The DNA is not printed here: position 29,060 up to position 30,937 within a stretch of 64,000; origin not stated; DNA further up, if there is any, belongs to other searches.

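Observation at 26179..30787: Orphan four-gene type-IV (pseudo)pilin-like cassette with atypical large members and no assembly machinery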

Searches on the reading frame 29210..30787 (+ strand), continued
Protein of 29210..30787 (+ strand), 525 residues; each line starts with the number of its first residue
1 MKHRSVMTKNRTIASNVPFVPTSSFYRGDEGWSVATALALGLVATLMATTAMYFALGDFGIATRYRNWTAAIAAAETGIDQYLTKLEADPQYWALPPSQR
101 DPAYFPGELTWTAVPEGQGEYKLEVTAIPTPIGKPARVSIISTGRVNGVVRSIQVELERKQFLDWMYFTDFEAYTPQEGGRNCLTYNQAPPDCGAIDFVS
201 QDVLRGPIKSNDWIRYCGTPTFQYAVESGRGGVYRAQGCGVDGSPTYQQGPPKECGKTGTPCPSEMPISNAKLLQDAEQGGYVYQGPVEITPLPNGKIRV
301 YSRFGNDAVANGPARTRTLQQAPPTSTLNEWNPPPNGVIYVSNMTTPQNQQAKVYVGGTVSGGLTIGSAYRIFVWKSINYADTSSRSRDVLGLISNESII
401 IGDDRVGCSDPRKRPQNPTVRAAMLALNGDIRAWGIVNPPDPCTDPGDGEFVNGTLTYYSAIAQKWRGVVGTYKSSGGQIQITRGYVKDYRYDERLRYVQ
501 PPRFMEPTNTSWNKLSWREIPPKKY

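Call 53: list_cluster_members(proteins=[P0002, P0001, P0004])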
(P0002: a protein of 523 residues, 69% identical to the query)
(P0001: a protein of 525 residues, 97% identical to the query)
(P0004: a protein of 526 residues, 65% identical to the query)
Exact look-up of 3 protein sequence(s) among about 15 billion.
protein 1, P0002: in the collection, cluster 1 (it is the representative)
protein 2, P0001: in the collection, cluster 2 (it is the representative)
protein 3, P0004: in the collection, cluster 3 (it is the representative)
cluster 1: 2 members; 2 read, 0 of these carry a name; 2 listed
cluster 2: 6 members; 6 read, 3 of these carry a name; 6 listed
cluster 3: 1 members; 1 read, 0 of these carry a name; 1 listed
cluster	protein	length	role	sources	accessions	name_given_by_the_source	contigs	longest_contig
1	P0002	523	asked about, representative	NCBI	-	-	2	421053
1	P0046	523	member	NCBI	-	-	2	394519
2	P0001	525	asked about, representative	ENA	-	-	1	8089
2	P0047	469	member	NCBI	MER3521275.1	MAG: hypothetical protein C4317_03310 [Acidimicrobiia bacterium]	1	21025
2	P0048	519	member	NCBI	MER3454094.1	MAG: hypothetical protein C4318_02905 [Acidimicrobiia bacterium]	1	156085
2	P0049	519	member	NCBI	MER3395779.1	MAG: hypothetical protein C4319_03195 [Acidimicrobiia bacterium]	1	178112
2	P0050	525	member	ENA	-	-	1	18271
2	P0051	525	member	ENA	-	-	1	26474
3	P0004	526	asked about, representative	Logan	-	-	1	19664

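Call 60: search_protein_families(library=pfam, alignment_id=A3, max_evalue=0.01)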
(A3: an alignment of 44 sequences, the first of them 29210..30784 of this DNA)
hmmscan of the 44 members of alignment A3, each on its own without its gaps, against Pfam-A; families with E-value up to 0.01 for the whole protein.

A. member 1, window:29210-30784:+ (525 aa): 0 families

B. families by the number of members that match (of 44 scanned): 2 families
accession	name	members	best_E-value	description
PF14341.11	PilX_N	12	6.9e-06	PilX N-terminal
PF16241.10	DUF4900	1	0.00039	Domain of unknown function (DUF4900)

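Call 78: search_solved_structures(query=A3, max_evalue=1, show_alignments=1)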
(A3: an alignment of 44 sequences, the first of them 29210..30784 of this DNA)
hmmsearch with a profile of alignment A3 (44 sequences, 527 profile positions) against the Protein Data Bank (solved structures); distinct sequences matched with E-value up to 1: 2.
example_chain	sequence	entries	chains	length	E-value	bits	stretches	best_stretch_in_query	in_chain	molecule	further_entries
6qvi_A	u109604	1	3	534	0.056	15.4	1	47-158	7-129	ComZ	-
4xfr_A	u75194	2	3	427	0.36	12.7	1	330-419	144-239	Uncharacterized protein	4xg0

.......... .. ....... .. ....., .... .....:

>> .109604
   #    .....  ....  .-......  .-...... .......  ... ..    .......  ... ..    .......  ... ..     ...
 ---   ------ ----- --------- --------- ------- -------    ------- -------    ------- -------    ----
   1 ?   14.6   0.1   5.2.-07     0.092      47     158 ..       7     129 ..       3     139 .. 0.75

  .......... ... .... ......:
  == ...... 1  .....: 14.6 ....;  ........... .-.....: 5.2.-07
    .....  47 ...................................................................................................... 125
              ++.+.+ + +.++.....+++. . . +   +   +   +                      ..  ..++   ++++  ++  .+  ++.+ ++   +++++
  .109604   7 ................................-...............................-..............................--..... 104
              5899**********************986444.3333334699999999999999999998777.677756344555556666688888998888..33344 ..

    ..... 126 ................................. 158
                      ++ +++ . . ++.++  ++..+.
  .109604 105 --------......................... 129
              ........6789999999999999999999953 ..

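Call 80: fold_search(model_id=the predicted structure, library=pdb)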
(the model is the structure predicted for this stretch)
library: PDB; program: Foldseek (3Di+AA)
matches with E <= 10: 55; with E <= 0.001: 3
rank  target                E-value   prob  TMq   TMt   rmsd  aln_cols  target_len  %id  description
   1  6qvi_C                1.6e-07  1.00  0.21  0.22  15.2       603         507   11  Crystal structure of competence-associated pilin ComZ from Thermus thermophilus (released 2019-05-29)
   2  6qvi_A                3.6e-07  1.00  0.27  0.28  13.8       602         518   10  Crystal structure of competence-associated pilin ComZ from Thermus thermophilus (released 2019-05-29)
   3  6qvi_B                1.4e-06  1.00  0.28  0.29  13.8       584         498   11  Crystal structure of competence-associated pilin ComZ from Thermus thermophilus (released 2019-05-29)
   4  9a4p_A                4.5e-01  0.12  0.08  0.10  25.8       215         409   12  Integrative model of YJCM-YJCN by crosslinking MS and deep learning (released 2024-09-18)
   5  7o41_F                1.0e+00  0.15  0.09  0.21  20.4       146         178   14  Hexameric composite model of the Inner Membrane Complex (IMC) with the Arches from the fully-assembled R388 type IV se (released 2022-06-22)
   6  6eio                  1.0e+00  0.10  0.17  0.32  10.5       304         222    8  Crystal structure of an ice binding protein from an Antarctic Biological Consortium (released 2018-03-28)
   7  3lyc_J                1.0e+00  0.02  0.08  0.15  21.3       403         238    7  Crystal structure of Putative pectinase (YP_001304412.1) from Parabacteroides distasonis ATCC 8503 at 2.30 A resolutio (released 2010-03-16)
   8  7o41_D                1.2e+00  0.14  0.09  0.20  17.5       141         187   14  Hexameric composite model of the Inner Membrane Complex (IMC) with the Arches from the fully-assembled R388 type IV se (released 2022-06-22)
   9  7o41_E                1.4e+00  0.16  0.09  0.22  25.4       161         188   10  Hexameric composite model of the Inner Membrane Complex (IMC) with the Arches from the fully-assembled R388 type IV se (released 2022-06-22)
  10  5jbs_B                2.2e+00  0.05  0.08  0.22  14.3       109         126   14  Conformational changes during monomer-to-dimer transition of Brucella suis VirB8 (released 2017-03-01)
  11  8jaj_a                2.5e+00  0.20  0.07  0.07  13.6        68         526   16  In situ structures of the ultra-long contracted tail of Myoviridae phage P1 (released 2023-06-21)
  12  9dqf                  3.2e+00  0.01  0.08  0.08  18.8       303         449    8  Crystal structure of bifunctional GlmU from Staphylococcus aureus NCTC 8325 complexed with acetyl CoA and citrate (released 2025-05-14)
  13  5trv                  3.3e+00  0.12  0.06  0.23   3.0        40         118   25  Crystal structure of a de novo designed protein with curved beta-sheet (released 2017-01-25)
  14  4wa0                  3.7e+00  0.01  0.10  0.14  20.2       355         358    7  The structure of a possible adhesin C-terminal domain from Caldicellulosiruptor kronotskyensis (released 2015-03-04)
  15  5zep_x                4.1e+00  0.25  0.07  0.33   1.7        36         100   14  M. smegmatis hibernating state 70S ribosome structure (released 2018-09-26)
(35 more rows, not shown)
